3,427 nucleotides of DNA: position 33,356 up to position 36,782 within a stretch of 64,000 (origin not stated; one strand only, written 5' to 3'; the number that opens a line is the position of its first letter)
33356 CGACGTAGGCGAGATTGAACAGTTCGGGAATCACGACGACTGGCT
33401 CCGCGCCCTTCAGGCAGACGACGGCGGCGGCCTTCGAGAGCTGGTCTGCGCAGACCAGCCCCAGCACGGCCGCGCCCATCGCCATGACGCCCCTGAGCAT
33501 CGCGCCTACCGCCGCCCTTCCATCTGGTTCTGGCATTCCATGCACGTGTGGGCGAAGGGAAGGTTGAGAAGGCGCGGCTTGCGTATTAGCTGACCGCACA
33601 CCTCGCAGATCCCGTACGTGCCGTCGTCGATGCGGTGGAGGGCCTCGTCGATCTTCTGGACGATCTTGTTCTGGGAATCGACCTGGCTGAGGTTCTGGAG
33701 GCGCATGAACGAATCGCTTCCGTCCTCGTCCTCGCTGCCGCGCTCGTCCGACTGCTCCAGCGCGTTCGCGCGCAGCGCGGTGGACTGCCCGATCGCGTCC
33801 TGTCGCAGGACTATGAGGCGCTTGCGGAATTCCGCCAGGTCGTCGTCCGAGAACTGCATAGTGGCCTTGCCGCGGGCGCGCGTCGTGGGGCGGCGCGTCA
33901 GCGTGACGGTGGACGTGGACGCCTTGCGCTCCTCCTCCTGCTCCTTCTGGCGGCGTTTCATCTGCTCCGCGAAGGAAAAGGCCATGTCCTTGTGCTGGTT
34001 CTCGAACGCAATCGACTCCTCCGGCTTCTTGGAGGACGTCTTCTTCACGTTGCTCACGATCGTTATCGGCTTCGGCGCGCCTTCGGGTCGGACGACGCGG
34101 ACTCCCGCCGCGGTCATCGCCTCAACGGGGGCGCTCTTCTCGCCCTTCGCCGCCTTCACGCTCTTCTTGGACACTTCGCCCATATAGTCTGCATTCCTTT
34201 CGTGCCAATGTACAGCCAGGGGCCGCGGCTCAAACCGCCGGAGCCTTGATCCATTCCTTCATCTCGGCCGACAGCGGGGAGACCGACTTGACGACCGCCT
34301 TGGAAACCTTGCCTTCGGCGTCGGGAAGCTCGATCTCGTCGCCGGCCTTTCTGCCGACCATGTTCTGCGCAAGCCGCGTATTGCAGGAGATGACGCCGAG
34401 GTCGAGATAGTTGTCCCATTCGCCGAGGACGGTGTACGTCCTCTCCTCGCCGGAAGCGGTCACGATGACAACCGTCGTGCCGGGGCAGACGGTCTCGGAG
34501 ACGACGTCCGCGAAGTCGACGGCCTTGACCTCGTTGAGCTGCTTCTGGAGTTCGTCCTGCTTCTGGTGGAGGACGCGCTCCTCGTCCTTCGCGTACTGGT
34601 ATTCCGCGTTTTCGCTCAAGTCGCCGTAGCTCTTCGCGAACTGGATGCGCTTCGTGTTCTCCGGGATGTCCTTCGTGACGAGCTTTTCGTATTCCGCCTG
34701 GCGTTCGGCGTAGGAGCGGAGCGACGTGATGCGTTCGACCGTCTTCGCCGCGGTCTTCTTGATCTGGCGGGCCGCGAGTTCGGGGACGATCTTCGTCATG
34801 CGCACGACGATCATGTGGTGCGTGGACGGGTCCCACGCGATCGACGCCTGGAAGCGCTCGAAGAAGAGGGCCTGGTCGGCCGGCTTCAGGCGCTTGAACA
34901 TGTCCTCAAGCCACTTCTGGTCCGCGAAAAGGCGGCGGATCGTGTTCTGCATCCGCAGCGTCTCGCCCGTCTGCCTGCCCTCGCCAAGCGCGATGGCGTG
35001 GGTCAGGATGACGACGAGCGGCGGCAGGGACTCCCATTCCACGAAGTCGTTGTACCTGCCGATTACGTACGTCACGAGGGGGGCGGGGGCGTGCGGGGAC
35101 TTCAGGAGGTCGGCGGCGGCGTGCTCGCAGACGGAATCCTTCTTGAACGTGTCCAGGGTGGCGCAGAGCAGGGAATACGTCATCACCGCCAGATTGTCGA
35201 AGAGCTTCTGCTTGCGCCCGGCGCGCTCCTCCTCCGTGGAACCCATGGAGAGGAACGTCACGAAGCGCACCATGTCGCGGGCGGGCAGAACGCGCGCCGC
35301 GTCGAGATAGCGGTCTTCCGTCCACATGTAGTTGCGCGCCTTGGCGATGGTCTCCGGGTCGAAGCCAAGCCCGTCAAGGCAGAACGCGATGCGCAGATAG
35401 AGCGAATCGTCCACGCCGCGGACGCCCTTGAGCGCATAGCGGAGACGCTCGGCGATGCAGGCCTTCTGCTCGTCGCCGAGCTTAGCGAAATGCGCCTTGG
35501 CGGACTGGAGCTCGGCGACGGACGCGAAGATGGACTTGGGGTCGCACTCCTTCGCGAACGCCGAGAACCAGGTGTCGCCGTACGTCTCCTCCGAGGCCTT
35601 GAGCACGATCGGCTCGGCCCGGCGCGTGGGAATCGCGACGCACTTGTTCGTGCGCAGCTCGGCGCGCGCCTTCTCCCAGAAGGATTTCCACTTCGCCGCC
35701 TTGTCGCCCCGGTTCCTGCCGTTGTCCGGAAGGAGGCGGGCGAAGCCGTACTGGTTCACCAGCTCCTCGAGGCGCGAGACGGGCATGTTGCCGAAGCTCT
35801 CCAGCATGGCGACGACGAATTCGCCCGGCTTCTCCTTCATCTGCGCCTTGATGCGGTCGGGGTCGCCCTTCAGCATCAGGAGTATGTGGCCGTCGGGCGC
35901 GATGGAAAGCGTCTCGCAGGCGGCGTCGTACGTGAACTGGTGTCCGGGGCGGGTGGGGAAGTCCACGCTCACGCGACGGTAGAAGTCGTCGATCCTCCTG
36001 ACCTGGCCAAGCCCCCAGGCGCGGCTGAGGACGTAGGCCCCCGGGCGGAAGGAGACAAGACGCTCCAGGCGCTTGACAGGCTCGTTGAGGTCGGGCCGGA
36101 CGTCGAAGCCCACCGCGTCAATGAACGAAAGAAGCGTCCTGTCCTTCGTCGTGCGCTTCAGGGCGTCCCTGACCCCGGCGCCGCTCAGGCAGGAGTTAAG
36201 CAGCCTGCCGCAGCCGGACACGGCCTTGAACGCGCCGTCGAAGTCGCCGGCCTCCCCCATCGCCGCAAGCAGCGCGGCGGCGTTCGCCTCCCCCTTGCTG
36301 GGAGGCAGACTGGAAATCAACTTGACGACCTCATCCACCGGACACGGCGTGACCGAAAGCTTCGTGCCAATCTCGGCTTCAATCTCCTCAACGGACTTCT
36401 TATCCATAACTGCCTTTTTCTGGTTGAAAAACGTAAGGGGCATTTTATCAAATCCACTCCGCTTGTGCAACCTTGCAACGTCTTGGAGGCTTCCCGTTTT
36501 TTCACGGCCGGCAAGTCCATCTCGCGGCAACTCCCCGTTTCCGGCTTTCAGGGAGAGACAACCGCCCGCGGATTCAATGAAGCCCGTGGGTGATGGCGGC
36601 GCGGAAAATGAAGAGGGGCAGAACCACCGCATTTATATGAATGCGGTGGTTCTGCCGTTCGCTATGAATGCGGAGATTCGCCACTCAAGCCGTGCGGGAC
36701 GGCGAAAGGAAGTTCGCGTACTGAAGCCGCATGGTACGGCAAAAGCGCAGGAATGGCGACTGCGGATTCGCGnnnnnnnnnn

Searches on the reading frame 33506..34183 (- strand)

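Call 13: search_protein_families(library=pfam, proteins=[window:33506-34183:-], max_evalue=0.001)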
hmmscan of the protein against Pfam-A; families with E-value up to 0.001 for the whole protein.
window:33506-34183:- (225 aa): 1 family
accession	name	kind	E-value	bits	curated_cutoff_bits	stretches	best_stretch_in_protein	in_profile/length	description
PF01258.23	zf-dskA_traR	-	2.3e-10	40.7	24.9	1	188-220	1-33/36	Prokaryotic dksA/traR C4-type zinc finger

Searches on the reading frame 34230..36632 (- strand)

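Call 13: search_protein_families(library=pfam, proteins=[window:34230-36632:-], max_evalue=0.001)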
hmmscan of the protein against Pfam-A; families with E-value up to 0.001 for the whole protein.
window:34230-36632:- (800 aa): 2 families
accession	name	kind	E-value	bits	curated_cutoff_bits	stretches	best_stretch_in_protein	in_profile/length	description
PF03449.20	GreA_GreB_N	-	3.8e-15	56.3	24.5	1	639-702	6-69/71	Transcription elongation factor, N-terminal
PF01272.25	GreA_GreB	-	3e-12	46.8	26.9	1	713-781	4-73/77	Transcription elongation factor, GreA/GreB, C-term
